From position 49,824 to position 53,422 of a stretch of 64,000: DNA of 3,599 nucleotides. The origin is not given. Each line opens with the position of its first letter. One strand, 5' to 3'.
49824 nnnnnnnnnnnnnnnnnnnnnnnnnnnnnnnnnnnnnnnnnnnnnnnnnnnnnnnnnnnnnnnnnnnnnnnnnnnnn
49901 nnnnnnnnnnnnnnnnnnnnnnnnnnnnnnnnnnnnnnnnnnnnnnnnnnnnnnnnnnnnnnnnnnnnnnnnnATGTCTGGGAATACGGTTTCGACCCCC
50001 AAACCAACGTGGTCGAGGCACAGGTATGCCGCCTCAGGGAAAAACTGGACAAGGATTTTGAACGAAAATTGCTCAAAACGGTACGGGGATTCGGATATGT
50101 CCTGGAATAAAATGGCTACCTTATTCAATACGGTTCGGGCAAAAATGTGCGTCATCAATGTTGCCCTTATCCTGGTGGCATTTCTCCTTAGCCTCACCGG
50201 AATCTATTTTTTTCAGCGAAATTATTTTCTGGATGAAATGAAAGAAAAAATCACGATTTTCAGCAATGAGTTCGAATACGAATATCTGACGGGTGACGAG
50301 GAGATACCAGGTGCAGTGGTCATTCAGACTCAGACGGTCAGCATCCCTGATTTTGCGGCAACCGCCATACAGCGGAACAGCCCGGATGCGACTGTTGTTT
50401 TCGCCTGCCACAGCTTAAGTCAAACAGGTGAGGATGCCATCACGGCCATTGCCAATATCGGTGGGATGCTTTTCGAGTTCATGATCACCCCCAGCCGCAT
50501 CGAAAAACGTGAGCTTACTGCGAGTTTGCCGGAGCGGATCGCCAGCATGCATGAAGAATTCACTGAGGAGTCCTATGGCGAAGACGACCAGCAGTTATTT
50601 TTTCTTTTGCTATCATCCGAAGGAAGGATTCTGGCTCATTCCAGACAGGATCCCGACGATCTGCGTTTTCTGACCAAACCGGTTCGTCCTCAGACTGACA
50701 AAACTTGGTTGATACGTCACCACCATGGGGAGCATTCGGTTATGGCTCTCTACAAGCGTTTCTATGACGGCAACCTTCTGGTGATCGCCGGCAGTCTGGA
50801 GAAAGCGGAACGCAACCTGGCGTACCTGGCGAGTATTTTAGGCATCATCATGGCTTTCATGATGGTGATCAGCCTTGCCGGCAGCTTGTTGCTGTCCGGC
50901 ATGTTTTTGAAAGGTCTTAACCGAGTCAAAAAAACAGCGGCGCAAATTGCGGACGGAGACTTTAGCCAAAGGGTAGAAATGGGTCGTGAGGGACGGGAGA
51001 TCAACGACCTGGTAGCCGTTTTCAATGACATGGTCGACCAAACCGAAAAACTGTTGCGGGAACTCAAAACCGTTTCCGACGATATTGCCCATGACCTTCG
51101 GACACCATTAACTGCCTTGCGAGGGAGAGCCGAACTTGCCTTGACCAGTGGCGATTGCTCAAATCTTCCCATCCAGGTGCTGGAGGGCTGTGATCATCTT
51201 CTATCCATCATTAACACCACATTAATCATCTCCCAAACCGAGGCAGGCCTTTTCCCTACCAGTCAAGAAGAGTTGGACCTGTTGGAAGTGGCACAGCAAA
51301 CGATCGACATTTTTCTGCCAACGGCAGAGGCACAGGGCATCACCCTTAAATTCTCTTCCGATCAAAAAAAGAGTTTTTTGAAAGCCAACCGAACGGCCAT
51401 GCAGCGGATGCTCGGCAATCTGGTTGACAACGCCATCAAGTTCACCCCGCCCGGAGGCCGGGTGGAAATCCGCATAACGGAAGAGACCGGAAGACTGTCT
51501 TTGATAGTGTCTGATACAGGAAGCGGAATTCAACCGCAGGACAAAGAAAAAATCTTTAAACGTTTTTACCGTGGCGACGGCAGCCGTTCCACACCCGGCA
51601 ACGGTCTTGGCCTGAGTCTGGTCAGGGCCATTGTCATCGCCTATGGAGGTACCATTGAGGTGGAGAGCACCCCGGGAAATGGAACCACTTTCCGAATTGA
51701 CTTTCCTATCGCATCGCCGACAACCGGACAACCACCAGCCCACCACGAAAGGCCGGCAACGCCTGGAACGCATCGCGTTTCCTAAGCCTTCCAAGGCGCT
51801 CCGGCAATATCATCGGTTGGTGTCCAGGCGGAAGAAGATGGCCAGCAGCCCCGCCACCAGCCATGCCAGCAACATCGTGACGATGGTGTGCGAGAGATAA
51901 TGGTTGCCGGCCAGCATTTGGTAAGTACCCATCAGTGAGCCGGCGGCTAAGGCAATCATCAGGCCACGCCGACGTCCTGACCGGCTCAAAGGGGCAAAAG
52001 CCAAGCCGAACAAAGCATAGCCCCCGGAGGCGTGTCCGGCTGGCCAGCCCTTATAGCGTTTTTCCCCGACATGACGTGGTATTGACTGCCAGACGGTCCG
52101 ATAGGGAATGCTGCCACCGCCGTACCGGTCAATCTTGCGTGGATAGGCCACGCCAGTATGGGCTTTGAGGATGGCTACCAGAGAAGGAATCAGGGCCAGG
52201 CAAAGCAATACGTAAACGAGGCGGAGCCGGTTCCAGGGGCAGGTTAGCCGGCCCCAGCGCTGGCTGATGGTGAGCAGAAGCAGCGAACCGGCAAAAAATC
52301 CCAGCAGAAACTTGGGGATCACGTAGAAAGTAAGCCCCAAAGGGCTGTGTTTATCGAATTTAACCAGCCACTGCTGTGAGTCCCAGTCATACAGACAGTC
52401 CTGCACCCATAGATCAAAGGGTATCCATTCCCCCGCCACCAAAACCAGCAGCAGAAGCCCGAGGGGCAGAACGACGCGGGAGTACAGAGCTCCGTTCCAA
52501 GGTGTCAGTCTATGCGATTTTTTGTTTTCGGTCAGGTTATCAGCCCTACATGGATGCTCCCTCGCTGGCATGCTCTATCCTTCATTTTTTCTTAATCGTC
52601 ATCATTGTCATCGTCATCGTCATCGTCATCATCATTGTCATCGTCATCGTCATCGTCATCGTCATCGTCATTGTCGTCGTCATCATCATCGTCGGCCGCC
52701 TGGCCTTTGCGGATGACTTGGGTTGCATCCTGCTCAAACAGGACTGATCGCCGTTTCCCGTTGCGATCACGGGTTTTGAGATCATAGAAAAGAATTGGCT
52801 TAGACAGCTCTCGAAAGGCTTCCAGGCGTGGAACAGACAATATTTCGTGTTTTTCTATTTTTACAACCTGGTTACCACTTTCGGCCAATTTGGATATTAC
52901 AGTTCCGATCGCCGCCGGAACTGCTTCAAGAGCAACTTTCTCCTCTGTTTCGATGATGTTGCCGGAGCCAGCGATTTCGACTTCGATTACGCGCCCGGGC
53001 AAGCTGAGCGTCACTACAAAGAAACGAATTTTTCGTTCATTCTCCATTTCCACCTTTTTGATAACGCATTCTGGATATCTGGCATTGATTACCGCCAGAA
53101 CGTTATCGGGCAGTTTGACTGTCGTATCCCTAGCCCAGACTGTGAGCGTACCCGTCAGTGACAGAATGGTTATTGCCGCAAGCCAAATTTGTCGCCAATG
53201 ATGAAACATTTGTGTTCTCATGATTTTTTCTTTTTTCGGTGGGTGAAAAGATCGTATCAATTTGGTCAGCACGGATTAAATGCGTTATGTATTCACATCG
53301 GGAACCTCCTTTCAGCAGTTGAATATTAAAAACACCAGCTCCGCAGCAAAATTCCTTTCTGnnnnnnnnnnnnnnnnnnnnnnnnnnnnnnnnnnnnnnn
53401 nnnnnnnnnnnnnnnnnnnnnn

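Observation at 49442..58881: OmpR-type two-component system facing a five-gene envelope-lipid remodelling operon (PAP2 phosphatase, PepSY-polyAsp protein, phosphoesterase-DgkA fusion, two sulfatase-family transferases)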

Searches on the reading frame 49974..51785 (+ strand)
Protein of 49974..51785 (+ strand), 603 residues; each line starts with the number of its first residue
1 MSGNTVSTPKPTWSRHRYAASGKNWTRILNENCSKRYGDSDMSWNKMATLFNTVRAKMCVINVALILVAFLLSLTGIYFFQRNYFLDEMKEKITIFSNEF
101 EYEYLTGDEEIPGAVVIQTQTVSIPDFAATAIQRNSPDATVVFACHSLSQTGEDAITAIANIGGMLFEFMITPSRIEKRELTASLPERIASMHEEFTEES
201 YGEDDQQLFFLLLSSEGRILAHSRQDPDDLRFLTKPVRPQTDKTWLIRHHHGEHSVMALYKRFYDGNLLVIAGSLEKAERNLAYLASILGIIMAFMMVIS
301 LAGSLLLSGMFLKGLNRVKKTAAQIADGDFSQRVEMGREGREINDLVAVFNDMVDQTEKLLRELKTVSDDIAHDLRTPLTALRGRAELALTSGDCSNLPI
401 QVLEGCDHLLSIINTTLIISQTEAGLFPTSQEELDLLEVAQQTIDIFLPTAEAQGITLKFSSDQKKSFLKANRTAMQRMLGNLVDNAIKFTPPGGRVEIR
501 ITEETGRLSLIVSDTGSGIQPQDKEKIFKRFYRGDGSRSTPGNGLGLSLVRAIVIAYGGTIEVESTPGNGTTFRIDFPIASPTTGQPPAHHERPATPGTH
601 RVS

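Call 4: search_protein_families(library=pfam, proteins=[window:49974-51785:+], max_evalue=0.01)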
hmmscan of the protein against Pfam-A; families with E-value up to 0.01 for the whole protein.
window:49974-51785:+ (603 aa): 5 families
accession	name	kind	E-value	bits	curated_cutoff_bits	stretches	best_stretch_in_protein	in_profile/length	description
PF02518.31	HATPase_c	-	2.4e-32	112.1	26.4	1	473-579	3-109/111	Histidine kinase-, DNA gyrase B-, and HSP90-like ATPase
PF00672.30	HAMP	-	9.5e-13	48.7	25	1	306-358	1-52/53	HAMP domain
PF00512.31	HisKA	-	2.2e-07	31.2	26.9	1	368-425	6-66/66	His Kinase A (phospho-acceptor) domain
PF13581.12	HATPase_c_2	-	0.00016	22.1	27.4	1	480-565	40-116/127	Histidine kinase-like ATPase domain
PF14501.12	HATPase_c_5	-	0.0013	19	22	1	474-565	4-90/102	GHKL domain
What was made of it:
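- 50097..51785 (+): Sensor histidine kinase: TM1, a ~205-aa periplasmic domain, TM2, then HAMP-HisKA-HATPase. The periplasmic domain has conserved acidic patches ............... and EEF(N/T)EESYGE. Pfam (call 4).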

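Call 5: search_protein_families(library=ncbifam, proteins=[window:49974-51785:+], max_evalue=0.01)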
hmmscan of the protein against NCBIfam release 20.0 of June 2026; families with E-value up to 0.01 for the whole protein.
window:49974-51785:+ (603 aa): 92 families (the best 25 are shown)
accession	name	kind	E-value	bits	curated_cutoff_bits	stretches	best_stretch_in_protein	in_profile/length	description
TIGR01386.1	cztS_silS_copS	subfamily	7.9e-65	219.6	292.55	1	189-578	64-457/457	heavy metal sensor histidine kinase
NF033092.0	HK_WalK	equivalog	5.2e-48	164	725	2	338-578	347-593/594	cell wall metabolism sensor histidine kinase WalK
NF046044.1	PnpS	equivalog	1e-47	163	400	1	341-578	148-390/390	two-component system histidine kinase PnpS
NF040691.1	MtrAB_MtrB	equivalog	9.6e-46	156.8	450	1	269-579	170-492/507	MtrAB system histidine kinase MtrB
NF041735.1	hist_kin_RppB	equivalog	1.1e-42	146.3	400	1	365-578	217-438/438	two-component system sensor histidine kinase RppB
TIGR02966.1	phoR_proteo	equivalog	4e-42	144.4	334.2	1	345-577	96-333/333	phosphate regulon sensor histidine kinase PhoR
NF007898.0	PRK10604.1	equivalog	4.9e-42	144.6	478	1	284-582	130-426/433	two-component system sensor histidine kinase RstB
NF012163.2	BaeS_SmeS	equivalog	1.5e-41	142.8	500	1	291-578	168-457/457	sensor histidine kinase efflux regulator BaeS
NF007345.0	PRK09835.1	subfamily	1.1e-39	136.3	423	1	278-578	183-479/482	Cu(+)/Ag(+) sensor histidine kinase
NF007007.0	PRK09470.1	equivalog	4.4e-39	134.7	486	1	188-580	70-460/463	envelope stress sensor histidine kinase CpxA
NF047874.1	MASE3_PAS_HK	subfamily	1.4e-38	133.1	560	1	370-580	404-626/655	MASE3 domain-containing sensor histidine kinase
NF052314.1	T9SS_HK_PorY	subfamily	6e-38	131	350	1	286-565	129-407/418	PorY family sensor histidine kinase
NF008312.0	PRK11100.1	equivalog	8.3e-38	130.4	356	1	292-580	187-475/477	two-component system sensor histidine kinase CreC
NF007837.0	PRK10549.1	equivalog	1.9e-37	129.1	603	1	291-581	168-460/466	envelope stress sensor histidine kinase BaeS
NF007004.0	PRK09467.1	equivalog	1.9e-37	129.1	415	1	289-580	158-437/440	two-component system sensor histidine kinase EnvZ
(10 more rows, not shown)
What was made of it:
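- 50097..51785 (+): TIGR01386 heavy-metal sensor kinase 220 bits, below the 292.55 cut-off (call 5).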

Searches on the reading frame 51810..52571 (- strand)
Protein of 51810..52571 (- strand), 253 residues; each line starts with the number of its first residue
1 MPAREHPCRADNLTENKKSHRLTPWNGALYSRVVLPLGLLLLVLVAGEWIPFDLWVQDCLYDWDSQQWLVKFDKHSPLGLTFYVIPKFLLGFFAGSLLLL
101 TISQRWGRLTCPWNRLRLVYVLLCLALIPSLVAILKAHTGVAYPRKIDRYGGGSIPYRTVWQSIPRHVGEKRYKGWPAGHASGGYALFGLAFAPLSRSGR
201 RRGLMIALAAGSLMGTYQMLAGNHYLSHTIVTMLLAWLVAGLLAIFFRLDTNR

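Call 4: search_protein_families(library=pfam, proteins=[window:51810-52571:-], max_evalue=0.01)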
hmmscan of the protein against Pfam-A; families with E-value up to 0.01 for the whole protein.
window:51810-52571:- (253 aa): 2 families
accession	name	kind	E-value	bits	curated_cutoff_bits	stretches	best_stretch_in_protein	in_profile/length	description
PF01569.27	PAP2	-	2.6e-13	50.3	27.2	1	118-247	2-125/130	PAP2 superfamily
PF07694.17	5TM-5TMR_LYT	-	0.0024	17.9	24.6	1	122-248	18-104/169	5TMR of 5TMR-LYT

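Call 5: search_protein_families(library=ncbifam, proteins=[window:51810-52571:-], max_evalue=0.01)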
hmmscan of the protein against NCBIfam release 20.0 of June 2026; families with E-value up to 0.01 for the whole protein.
window:51810-52571:- (253 aa): 3 families
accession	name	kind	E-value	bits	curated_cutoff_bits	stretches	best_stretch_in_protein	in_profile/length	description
NF028538.0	PAP2_lipid_A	equivalog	1.6e-39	135.8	275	1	31-247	8-232/234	PAP2 family lipid A phosphatase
NF028536.0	PAP2_near_MCR1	equivalog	2.3e-27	96.2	475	1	115-248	105-235/237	PAP2 family protein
NF045633.1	LipidAPhtaseLpxF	equivalog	3.1e-07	30.5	400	1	78-239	50-208/217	lipid A 4'-phosphatase LpxF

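Call 34: search_solved_structures(query=window:51810-52571:-, max_evalue=0.01, show_alignments=2)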
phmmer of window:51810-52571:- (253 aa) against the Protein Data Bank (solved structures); distinct sequences matched with E-value up to 0.01: 0.

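Call 59: search_dna_similar(query=window:51810-52571:-, collection=plasmids, mode=protein, max_evalue=0.00001, max_rows=15)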
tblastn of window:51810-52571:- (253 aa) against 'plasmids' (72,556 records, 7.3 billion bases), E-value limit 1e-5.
Records with a match: 950; places in all: 954; records where one place covers at least 80% of the query: 0.
Best place of each record, by identity: <60% 950.
By first word of the organism name: Escherichia 694; Salmonella 155; Klebsiella 60; Shigella 22; Citrobacter 5; Cupriavidus 3; Raoultella 2; Pseudomonas 2; Pseudoalteromonas 1; Enterobacter 1; and 5 more.
By predicted mobility (MOB-suite, as given by PLSDB): conjugative 887; non-mobilizable 56; mobilizable 7.
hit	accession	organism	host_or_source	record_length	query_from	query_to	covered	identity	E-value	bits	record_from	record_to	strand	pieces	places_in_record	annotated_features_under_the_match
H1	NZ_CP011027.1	Pseudoalteromonas arctica A 37-1-2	seawater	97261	53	248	77%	37.5%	3e-23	105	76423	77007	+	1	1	phosphatase PAP2 family protein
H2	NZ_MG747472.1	Klebsiella pneumoniae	Homo sapiens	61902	128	252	49%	43.0%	8e-14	78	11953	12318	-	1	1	PAP2 family protein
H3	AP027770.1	Escherichia coli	Homo sapiens,whole organism,feces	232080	128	252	49%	43.0%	1e-13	77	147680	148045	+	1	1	hypothetical protein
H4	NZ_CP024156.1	Escherichia coli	single cell,clinical patient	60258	128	248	48%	43.5%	6e-14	78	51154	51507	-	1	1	phosphatase PAP2 family protein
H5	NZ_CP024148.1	Escherichia coli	single cell,clinical patient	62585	128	248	48%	43.5%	6e-14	78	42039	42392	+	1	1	phosphatase PAP2 family protein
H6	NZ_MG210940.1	Escherichia coli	Homo sapiens,ascites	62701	128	248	48%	43.5%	6e-14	78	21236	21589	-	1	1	phosphatase PAP2 family protein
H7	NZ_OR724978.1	Escherichia coli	-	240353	128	248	48%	43.5%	8e-14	78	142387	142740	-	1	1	PAP2 family protein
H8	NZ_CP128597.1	Escherichia coli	musk deer,feces,feces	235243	128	248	48%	43.5%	9e-14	78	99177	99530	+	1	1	PAP2 family protein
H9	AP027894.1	Escherichia coli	Homo sapiens,whole organism,feces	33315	128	248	48%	43.5%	1e-13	77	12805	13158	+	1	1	hypothetical protein | MCR-1.11: MCR phosphoethanolamine transferase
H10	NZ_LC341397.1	Escherichia coli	-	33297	128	248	48%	43.5%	1e-13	77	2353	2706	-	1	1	PAP2 family protein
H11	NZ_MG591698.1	Escherichia coli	Homo sapiens,feces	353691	128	248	48%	43.5%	1e-13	77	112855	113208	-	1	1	phosphatase PAP2 family protein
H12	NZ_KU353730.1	Escherichia coli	Homo sapiens,CVC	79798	128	248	48%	43.5%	1e-13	77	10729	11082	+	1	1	PAP2 family protein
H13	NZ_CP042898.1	Escherichia coli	food,raw milk cheese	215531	128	248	48%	43.5%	1e-13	77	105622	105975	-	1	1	PAP2 family protein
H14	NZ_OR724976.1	Escherichia coli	-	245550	128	248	48%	43.5%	1e-13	77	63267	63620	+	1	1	PAP2 family protein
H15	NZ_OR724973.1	Escherichia coli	-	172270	128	248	48%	43.5%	1e-13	77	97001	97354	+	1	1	PAP2 family protein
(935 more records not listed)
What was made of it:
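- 51810..52571 (-): PAP2 phosphatase of the eptA/mcr-1-linked subfamily; last gene of the operon. 43% identical to the mcr-1-linked hpap2 on about 950 plasmids (call 59).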

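Call 60: get_annotated_region(hit=H1, flank=6000)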
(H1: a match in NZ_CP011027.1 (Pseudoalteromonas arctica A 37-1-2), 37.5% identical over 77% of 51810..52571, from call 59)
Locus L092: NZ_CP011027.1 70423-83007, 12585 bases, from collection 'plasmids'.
description: Pseudoalteromonas arctica A 37-1-2 plasmid unnamed, complete sequence
organism: Pseudoalteromonas arctica A 37-1-2 (NCBI taxid 1117313)
taxonomy: Bacteria; Pseudomonadota; Gammaproteobacteria; Alteromonadales; Pseudoalteromonadaceae; Pseudoalteromonas; Pseudoalteromonas arctica; Pseudoalteromonas arctica A 37-1-2
host: -; source: seawater; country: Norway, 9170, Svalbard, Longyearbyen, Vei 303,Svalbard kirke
typing (MOB-suite, as given by PLSDB): mobilizable; replicon rep_cluster_537; relaxase MOBH
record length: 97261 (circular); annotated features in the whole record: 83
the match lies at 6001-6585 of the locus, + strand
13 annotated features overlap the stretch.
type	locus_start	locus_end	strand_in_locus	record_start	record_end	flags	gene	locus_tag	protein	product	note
CDS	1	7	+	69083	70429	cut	-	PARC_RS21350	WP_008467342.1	efflux RND transporter periplasmic adaptor subunit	GO:0006810 - transport [Evidence IEA]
CDS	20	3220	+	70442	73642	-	-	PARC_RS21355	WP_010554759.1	CusA/CzcA family heavy metal efflux RND transporter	-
CDS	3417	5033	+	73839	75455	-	-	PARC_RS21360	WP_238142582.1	phosphoethanolamine--lipid A transferase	-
CDS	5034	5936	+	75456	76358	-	-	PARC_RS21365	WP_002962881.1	cation diffusion facilitator family transporter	-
CDS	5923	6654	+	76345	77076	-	-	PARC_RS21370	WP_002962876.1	phosphatase PAP2 family protein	-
CDS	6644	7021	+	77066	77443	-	-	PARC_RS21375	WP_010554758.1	diacylglycerol kinase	GO:0006654 - phosphatidic acid biosynthetic process [Evidence IEA]; GO:0008654 - phospholipid biosynthetic process ...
CDS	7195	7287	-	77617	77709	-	-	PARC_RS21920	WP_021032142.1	hypothetical protein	-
CDS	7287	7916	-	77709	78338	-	-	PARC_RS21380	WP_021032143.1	IS66 family transposase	-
CDS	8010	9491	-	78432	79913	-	-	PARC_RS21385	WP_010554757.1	IS66 family transposase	-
CDS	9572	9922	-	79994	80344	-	tnpB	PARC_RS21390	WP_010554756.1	IS66 family insertion sequence element accessory protein TnpB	-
CDS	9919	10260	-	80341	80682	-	-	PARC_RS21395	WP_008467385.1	hypothetical protein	-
CDS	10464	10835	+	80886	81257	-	-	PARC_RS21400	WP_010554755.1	hypothetical protein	-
CDS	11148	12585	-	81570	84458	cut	-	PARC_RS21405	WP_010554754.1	type I restriction endonuclease subunit R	-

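Call 61: get_annotated_region(hit=H9, flank=3000)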
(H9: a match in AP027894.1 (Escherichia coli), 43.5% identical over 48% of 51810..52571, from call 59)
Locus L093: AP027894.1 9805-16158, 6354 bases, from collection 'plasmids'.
description: Escherichia coli 2018-09-2CC plasmid p2018-09-2CC_1 DNA, complete sequence
organism: Escherichia coli (NCBI taxid 562)
taxonomy: Bacteria; Pseudomonadota; Gammaproteobacteria; Enterobacterales; Enterobacteriaceae; Escherichia; Escherichia coli
host: -; source: Homo sapiens,whole organism,feces; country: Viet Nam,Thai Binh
typing (MOB-suite, as given by PLSDB): conjugative; replicon IncX4; relaxase MOBP; mating-pair formation MPF_T
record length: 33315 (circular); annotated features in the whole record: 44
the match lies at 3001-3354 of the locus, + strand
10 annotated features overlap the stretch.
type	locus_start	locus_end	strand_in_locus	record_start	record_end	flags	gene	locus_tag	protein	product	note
CDS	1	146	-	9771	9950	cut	-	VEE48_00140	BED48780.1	hypothetical protein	-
CDS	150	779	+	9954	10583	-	-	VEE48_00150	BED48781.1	hypothetical protein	-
CDS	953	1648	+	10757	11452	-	-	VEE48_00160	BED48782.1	hypothetical protein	-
CDS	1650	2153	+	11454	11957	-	-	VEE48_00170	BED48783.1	hypothetical protein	-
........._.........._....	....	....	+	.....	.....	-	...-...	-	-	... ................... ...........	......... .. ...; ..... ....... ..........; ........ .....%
CDS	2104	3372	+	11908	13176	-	-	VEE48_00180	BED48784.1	hypothetical protein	-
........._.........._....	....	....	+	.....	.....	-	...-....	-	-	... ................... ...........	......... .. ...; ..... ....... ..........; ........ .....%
CDS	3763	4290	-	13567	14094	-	-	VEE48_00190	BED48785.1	hypothetical protein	-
CDS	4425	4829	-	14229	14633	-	-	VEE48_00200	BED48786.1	hypothetical protein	-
CDS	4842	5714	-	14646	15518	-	-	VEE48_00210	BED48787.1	RepB family plasmid replication initiator protein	-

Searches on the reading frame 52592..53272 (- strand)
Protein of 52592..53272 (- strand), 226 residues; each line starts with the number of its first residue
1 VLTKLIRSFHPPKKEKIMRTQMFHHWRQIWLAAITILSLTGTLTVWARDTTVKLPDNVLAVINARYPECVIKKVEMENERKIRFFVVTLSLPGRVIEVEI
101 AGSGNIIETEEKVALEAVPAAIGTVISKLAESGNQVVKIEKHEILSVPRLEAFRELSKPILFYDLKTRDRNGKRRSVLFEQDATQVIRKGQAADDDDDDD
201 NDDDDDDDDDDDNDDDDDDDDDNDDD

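Call 4: search_protein_families(library=pfam, proteins=[window:52592-53272:-], max_evalue=0.01)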
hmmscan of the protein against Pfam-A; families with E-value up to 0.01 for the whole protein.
window:52592-53272:- (226 aa): 2 families
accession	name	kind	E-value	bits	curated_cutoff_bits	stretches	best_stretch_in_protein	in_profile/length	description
PF11396.14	PepSY_like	-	0.00015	22.5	28.3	0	97-144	12-61/83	Putative beta-lactamase-inhibitor-like, PepSY-like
PF06524.17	NOA36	-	0.0043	16.9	32.6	1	188-225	261-298/306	NOA36 protein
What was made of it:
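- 52592..53221 (-): Secreted tandem PepSY-like (BLIP-like) protein with a 33-residue poly-Asp C-terminal tail. PF11396 sub-threshold (call 4).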

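Call 5: search_protein_families(library=ncbifam, proteins=[window:52592-53272:-], max_evalue=0.01)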
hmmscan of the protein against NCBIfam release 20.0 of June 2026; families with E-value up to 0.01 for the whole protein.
window:52592-53272:- (226 aa): 0 families
